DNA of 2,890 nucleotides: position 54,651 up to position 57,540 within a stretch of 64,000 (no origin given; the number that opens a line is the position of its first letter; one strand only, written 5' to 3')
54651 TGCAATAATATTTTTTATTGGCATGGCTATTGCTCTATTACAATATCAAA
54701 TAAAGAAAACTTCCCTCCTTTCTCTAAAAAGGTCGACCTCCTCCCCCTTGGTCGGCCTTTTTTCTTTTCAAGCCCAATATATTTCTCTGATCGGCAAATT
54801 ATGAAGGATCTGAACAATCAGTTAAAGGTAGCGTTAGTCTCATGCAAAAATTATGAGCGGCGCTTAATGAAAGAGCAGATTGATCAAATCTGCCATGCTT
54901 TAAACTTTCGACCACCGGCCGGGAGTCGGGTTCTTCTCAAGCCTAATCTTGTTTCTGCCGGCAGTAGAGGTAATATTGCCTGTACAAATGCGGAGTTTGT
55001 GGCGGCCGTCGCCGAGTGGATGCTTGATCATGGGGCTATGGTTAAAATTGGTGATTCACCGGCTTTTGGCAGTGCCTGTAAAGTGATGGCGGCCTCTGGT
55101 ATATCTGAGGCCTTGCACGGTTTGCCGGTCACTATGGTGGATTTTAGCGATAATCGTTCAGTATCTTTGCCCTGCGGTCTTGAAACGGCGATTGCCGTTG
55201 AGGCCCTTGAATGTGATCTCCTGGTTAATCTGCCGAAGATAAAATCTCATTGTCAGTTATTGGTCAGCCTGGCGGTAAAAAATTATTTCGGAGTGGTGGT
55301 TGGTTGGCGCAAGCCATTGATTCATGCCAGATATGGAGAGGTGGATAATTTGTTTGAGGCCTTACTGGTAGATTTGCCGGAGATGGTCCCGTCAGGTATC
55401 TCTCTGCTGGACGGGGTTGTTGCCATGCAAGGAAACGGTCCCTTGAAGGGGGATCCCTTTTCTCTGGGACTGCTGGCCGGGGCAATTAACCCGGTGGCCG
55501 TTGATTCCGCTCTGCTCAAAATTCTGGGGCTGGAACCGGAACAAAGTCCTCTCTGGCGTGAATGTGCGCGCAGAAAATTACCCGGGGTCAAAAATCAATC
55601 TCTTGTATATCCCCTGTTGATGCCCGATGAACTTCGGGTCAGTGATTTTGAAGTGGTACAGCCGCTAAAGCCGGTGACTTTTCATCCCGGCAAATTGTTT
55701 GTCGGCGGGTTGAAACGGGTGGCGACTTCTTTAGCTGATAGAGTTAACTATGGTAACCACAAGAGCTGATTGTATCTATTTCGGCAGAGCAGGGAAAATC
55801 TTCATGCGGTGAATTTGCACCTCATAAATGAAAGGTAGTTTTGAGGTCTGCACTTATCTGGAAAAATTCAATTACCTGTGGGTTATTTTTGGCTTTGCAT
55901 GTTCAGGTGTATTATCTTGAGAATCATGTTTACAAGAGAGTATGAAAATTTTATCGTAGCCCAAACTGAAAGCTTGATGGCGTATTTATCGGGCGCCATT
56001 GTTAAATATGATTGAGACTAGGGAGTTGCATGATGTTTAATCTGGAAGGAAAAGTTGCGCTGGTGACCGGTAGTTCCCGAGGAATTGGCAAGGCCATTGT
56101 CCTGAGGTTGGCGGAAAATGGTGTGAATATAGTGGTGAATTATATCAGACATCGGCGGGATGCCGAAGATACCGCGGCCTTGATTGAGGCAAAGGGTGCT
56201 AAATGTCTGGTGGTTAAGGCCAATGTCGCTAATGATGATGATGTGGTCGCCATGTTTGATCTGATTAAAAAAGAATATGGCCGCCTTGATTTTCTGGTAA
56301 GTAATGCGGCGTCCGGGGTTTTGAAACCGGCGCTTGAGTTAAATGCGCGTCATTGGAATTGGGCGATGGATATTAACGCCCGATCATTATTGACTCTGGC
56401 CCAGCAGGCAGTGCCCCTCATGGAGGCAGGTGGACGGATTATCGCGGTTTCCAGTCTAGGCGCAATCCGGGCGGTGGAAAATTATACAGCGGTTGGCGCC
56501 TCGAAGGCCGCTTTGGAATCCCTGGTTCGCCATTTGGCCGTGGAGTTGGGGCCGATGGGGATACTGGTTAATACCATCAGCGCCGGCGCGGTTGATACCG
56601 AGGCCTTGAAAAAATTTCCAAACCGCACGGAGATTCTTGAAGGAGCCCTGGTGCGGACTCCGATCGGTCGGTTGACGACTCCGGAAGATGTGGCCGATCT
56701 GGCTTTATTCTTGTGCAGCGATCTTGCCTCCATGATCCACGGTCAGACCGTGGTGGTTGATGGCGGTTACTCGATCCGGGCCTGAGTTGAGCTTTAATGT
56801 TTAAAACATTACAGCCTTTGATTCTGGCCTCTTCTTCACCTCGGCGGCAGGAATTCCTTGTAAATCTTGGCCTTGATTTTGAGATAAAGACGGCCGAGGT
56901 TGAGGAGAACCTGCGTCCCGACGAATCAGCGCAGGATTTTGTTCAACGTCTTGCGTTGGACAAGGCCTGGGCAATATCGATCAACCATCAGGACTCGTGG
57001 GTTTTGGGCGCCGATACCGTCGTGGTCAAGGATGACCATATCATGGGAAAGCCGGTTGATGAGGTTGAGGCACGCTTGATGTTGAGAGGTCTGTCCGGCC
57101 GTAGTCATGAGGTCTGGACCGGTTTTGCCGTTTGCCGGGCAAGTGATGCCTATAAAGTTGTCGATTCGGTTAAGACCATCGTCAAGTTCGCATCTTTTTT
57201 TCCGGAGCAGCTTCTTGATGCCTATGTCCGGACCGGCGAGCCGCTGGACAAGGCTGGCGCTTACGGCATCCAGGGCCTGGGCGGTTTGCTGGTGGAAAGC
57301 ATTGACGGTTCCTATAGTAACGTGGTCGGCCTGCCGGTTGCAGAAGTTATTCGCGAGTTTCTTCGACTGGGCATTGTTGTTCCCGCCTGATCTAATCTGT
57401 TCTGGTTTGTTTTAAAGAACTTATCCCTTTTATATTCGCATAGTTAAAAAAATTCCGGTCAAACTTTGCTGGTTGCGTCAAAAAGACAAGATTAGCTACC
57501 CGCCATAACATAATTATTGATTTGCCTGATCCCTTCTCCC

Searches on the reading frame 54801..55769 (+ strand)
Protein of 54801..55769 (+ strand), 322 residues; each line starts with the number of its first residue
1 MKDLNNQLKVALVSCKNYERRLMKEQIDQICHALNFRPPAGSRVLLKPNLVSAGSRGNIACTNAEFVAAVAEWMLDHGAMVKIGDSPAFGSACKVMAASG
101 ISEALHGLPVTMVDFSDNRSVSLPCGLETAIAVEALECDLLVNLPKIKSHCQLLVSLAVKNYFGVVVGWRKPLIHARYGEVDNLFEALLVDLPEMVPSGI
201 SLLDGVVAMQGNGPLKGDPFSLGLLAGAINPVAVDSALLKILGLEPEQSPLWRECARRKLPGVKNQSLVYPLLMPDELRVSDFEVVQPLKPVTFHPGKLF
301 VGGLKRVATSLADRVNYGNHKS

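Call 9: search_protein_families(library=pfam, proteins=[window:54801-55769:+])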
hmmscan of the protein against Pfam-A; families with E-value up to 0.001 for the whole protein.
window:54801-55769:+ (322 aa): 1 family
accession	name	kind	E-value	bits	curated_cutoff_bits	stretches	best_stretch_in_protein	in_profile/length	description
PF04015.17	DUF362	-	2.6e-46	158.7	24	1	44-239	1-199/200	Domain of unknown function (DUF362)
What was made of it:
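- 54801..55769 (+): DUF362 gene. It is a probable read-through product of the same promoter in this lineage, and it lacks a Shine-Dalgarno sequence. Pfam DUF362, 2.6e-46 (call 9).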

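Call 10: find_related_loci(query=window:54801-55769:+, collection=genome_contigs, flank=4000)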
Query window:54801-55769:+ (322 aa) in genome_contigs; peptide patterns used: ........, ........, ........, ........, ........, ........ (x = any residue, [..] = any of these).
59 stretches matched a pattern, but none encodes a relative of the query by tblastn (E <= 1e-3).
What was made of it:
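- Tried and rejected: A close-relative search of genome contigs with the single DUF362 protein found nothing (call 10).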

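Call 11: find_homologous_proteins(query=window:54801-55769:+, max_evalue=1e-20)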
Query window:54801-55769:+ (322 aa): 1348 proteins with E <= 1e-20 among 5401 candidates; the best 120 are listed.
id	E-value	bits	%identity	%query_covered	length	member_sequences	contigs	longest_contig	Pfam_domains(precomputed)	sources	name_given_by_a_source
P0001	1.0e-196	671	100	93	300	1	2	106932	PF04015.18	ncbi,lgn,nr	ncbi:MAG: DUF362 domain-containing protein [Proteobacteria bacterium]|nr:DUF362 domain-containing pr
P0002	1.3e-114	401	60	95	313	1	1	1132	PF04015.18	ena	-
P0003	6.4e-110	386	59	94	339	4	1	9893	PF04015.18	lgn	-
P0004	1.3e-109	385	60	93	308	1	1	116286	PF04015.18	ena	-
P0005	3.0e-109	384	56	96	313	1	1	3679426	PF04015.18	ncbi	ncbi:DUF362 domain-containing protein [Thiovibrio sp. JS02]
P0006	5.4e-109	383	57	94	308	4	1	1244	PF04015.18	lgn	-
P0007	7.6e-109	382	58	93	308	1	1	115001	PF04015.18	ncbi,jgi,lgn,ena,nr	ncbi:MAG: DUF362 domain-containing protein [Desulfobulbaceae bacterium]|nr:DUF362 domain-containing 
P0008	8.2e-109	382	58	93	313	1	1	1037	PF04015.18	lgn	-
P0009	9.2e-109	382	60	93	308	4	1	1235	PF04015.18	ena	-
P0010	1.3e-108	382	59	93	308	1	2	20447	PF04015.18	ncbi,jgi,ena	ncbi:MAG: DUF362 domain-containing protein [Desulfurivibrionaceae bacterium]|jgi:uncharacterized pro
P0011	1.5e-108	381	59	93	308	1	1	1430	PF04015.18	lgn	-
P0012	1.7e-108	381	59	94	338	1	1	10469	PF04015.18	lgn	-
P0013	2.1e-108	381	57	96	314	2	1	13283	PF04015.18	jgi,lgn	jgi:uncharacterized protein (DUF362 family)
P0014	2.6e-108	381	59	93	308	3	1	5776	PF04015.18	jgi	jgi:uncharacterized protein (DUF362 family)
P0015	6.2e-108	379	56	94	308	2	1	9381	PF04015.18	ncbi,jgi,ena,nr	ncbi:MAG: DUF362 domain-containing protein [Proteobacteria bacterium]|nr:DUF362 domain-containing pr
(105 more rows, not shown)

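Call 13: find_related_loci(query=A1, collection=genome_contigs, flank=4000)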
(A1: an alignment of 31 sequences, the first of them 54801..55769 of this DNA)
Query A1 (322 aa) in genome_contigs; peptide patterns used: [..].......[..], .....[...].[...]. (x = any residue, [..] = any of these).
442 stretches matched a pattern; 411 encode a relative of the query (tblastn E <= 1e-3); the best 80 are kept; 80 distinct loci.
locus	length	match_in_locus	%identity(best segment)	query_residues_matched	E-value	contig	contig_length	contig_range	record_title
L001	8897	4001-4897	59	9-307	5e-114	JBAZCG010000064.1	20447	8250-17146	MAG: Desulfurivibrionaceae bacterium isolate SO_2017_GW1_131 NODE_10152_length_20447_cov_1.295866_OW334_2017, whole geno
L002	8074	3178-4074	58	9-307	2e-113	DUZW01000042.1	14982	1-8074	MAG TPA_asm: Deltaproteobacteria bacterium isolate MAG_22309_dsfv_022 Ga0224510_10001550, whole genome shotgun sequence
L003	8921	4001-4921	55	6-312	3e-113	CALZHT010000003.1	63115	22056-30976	MAG: uncultured Desulfobulbaceae bacterium isolate FO_M_Desulfobacterota_18 genome assembly, contig: scaffold_223, whole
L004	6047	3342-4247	56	9-310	6e-113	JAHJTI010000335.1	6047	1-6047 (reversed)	MAG: Proteobacteria bacterium isolate OS_PC_MetaG.mb.46 OS_PC_MetaG.mb.46_k141_355853, whole genome shotgun sequence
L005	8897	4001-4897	59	9-307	7e-113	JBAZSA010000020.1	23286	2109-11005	MAG: Desulfurivibrionaceae bacterium isolate SO_2017_GW1_161 NODE_8720_length_23286_cov_1.320998_OW334_2017, whole genom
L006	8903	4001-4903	57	9-309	7e-111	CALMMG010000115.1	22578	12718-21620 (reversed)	MAG TPA_asm: uncultured proteobacterium isolate SRR6284162_bin.41_CONCOCT_v1.1_MAG genome assembly, contig: ERZ795126.71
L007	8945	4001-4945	55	2-316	4e-111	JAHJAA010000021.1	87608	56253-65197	MAG: Proteobacteria bacterium isolate Modern_marine.mb.199 Modern_marine.mb.199_k141_379085, whole genome shotgun sequen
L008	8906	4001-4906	56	6-307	7e-111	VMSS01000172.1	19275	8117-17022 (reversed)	MAG: Desulfurivibrio sp. isolate S2_56 k141_328213, whole genome shotgun sequence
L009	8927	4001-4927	54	6-314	2e-110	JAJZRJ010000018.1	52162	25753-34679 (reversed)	MAG: Deltaproteobacteria bacterium isolate SKS1.bin83 NODE_1040_length_52162_cov_3.615663, whole genome shotgun sequence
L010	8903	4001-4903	57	6-306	1e-109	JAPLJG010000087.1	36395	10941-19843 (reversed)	MAG: Deltaproteobacteria bacterium isolate LacPavin_0419_WC90_MAG_56_10 LacPavin_0419_WC90_scaffold_597600, whole genome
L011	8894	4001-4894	59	9-306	2e-109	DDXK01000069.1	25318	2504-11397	MAG TPA_asm: Desulfobulbaceae bacterium UBA2262 UBA2262_contig_27121, whole genome shotgun sequence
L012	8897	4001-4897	57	9-307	5e-109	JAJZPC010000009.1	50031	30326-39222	MAG: Deltaproteobacteria bacterium isolate SKS1.bin10 NODE_1129_length_50031_cov_4.581036, whole genome shotgun sequence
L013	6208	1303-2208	56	5-306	9e-109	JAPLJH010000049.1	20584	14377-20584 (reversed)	MAG: Deltaproteobacteria bacterium isolate LacPavin_0920_WC57_MAG_56_29 LacPavin_0920_WC57_scaffold_367876, whole genome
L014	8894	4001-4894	57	10-307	2e-108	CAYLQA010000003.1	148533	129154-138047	MAG TPA_asm: uncultured Desulfobulbia bacterium isolate SRP167671_co2_211 genome assembly, contig: NODE_92_length_148533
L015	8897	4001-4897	57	9-307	3e-108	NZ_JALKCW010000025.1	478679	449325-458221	Hydrosulfovibrio ferrireducens strain CB1MN k141_47, whole genome shotgun sequence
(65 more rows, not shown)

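Call 53: find_encoding_contigs(protein=P0005, flank=4000, max_places=2)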
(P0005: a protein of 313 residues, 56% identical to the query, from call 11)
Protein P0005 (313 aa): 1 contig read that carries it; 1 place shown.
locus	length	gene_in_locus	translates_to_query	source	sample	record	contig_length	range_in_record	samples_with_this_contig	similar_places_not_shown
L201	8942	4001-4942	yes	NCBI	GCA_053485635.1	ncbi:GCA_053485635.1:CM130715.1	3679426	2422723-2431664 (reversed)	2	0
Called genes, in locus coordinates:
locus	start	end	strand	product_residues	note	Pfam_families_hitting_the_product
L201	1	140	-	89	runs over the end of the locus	PF01313:Bac_export_3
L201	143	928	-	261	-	PF00813:FliP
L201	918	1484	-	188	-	PF04347:FliO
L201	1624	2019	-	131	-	PF28396:SepQ_C (weak), PF01052:FliMN_C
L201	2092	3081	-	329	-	PF02154:FliM, PF01052:FliMN_C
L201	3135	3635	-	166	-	PF03748:FliL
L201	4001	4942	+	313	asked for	PF04015:DUF362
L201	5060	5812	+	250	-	PF00106:adh_short, PF08659:KR, PF23441:SDR (weak), PF13561:adh_short_C2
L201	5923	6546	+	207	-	PF02545:Maf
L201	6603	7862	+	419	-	PF00563:EAL, PF08668:HDOD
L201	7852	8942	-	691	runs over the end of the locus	PF02092:tRNA_synt_2f, PF05746:DALR_1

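Call 71: search_solved_structures(query=window:54801-55769:+, max_evalue=0.01)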
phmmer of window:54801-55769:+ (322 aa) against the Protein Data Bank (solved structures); distinct sequences matched with E-value up to 0.01: 0.

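Call 72: search_protein_families(library=ncbifam, proteins=[window:54801-55769:+])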
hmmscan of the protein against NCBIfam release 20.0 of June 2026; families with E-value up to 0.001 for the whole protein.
window:54801-55769:+ (322 aa): 1 family
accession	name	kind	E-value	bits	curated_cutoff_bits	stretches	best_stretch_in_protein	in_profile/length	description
NF052623.1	Npun_F2552_fam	equivalog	2e-55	188.4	500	1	9-298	2-294/314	Npun_F2552 family protein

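Call 75: find_encoding_contigs(protein=P0001, flank=1000, max_places=3)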
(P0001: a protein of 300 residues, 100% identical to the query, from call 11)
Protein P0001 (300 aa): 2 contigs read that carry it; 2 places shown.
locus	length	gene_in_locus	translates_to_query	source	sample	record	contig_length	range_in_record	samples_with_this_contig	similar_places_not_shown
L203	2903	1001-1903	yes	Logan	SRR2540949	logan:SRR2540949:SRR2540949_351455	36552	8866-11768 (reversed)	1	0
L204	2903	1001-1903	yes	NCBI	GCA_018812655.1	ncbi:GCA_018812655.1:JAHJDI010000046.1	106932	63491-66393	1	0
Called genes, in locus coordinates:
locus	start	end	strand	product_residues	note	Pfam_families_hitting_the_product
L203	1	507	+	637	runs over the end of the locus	PF00330:Aconitase, PF00694:Aconitase_C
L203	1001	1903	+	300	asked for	PF04015:DUF362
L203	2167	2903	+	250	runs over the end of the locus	PF00106:adh_short, PF08659:KR, PF23441:SDR (weak), PF13561:adh_short_C2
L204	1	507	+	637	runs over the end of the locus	PF00330:Aconitase, PF00694:Aconitase_C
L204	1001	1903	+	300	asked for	PF04015:DUF362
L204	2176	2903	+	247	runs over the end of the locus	PF00106:adh_short, PF08659:KR, PF23441:SDR (weak), PF13561:adh_short_C2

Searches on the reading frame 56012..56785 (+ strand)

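Call 9: search_protein_families(library=pfam, proteins=[window:56012-56785:+])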
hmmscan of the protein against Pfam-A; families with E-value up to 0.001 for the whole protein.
window:56012-56785:+ (257 aa): 4 families
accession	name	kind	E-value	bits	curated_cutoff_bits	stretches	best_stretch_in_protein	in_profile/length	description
PF13561.12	adh_short_C2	-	9.2e-73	245.1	27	1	22-254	5-236/236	Enoyl-(Acyl carrier protein) reductase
PF00106.31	adh_short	-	3e-45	154.5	26.6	1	14-202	1-190/195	short chain dehydrogenase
PF08659.16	KR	-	1.9e-09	38.1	22.6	1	16-176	3-164/180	KR domain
PF23441.1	SDR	-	6.7e-06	26.1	27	1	17-252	11-254/258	SDR-like rossmann domain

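Call 72: search_protein_families(library=ncbifam, proteins=[window:56012-56785:+])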
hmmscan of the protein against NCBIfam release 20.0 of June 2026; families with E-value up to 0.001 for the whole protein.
window:56012-56785:+ (257 aa): 233 families (the best 25 are shown)
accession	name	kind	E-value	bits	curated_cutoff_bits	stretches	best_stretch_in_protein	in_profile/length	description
NF005975.0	PRK08063.1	equivalog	1.4e-108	361.9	328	1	12-254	3-247/250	enoyl-[acyl-carrier-protein] reductase FabL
NF005559.1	PRK07231.1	subfamily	3.4e-62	210.2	215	1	11-254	2-248/249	glucose 1-dehydrogenase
NF006267.0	PRK08416.1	equivalog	1.7e-51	175.3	369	1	10-254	5-258/260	enoyl-ACP reductase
NF004773.0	PRK06113.1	equivalog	3.1e-51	174.3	367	1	8-252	6-249/255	7-alpha-hydroxysteroid dehydrogenase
NF005309.0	PRK06841.1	subfamily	6.8e-51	173.2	286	1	8-256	10-255/255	GolD/DthD family dehydrogenase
NF009468.0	PRK12826.1-4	equivalog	1.4e-50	172.4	318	1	7-253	1-247/256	SDR family oxidoreductase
NF009466.0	PRK12826.1-2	subfamily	2.2e-50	171.4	222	1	14-254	4-245/248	3-oxoacyl-ACP reductase FabG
NF004818.0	PRK06172.1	equivalog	2.4e-49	167.9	336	1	7-253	1-250/253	SDR family oxidoreductase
NF004778.0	PRK06124.1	equivalog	5.2e-49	166.9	303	1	7-256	5-255/256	SDR family oxidoreductase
NF005067.0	PRK06484.1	equivalog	6.5e-49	166.8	713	1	12-253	272-511/524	short chain dehydrogenase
TIGR01830.1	3oxo_ACP_reduc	equivalog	1e-48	166.2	297.75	1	16-252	1-237/239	3-oxoacyl-[acyl-carrier-protein] reductase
NF005853.0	PRK07774.1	equivalog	3e-48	164.4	303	1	9-256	2-249/250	SDR family oxidoreductase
NF004791.0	PRK06138.1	equivalog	1e-47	162.6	312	1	10-255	2-251/252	SDR family oxidoreductase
NF005615.0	PRK07370.1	equivalog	4.7e-47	160.4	391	1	7-256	1-257/259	enoyl-ACP reductase FabI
NF053807.1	RhamDHLra1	equivalog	6e-47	160.5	400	1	11-253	2-247/252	L-rhamnose 1-dehydrogenase Lra1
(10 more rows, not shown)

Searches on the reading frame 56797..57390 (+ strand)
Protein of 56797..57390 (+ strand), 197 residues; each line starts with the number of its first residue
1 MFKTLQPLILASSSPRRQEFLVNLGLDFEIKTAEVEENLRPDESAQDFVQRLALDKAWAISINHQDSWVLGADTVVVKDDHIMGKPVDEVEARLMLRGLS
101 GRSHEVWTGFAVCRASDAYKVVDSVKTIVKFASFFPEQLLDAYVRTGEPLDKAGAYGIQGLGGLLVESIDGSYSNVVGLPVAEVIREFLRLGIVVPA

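Call 9: search_protein_families(library=pfam, proteins=[window:56797-57390:+])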
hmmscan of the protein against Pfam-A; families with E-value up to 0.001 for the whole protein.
window:56797-57390:+ (197 aa): 1 family
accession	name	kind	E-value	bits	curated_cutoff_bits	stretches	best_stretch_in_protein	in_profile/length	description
PF02545.19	Maf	-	3.5e-57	193.5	27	1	7-187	1-183/187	Maf-like protein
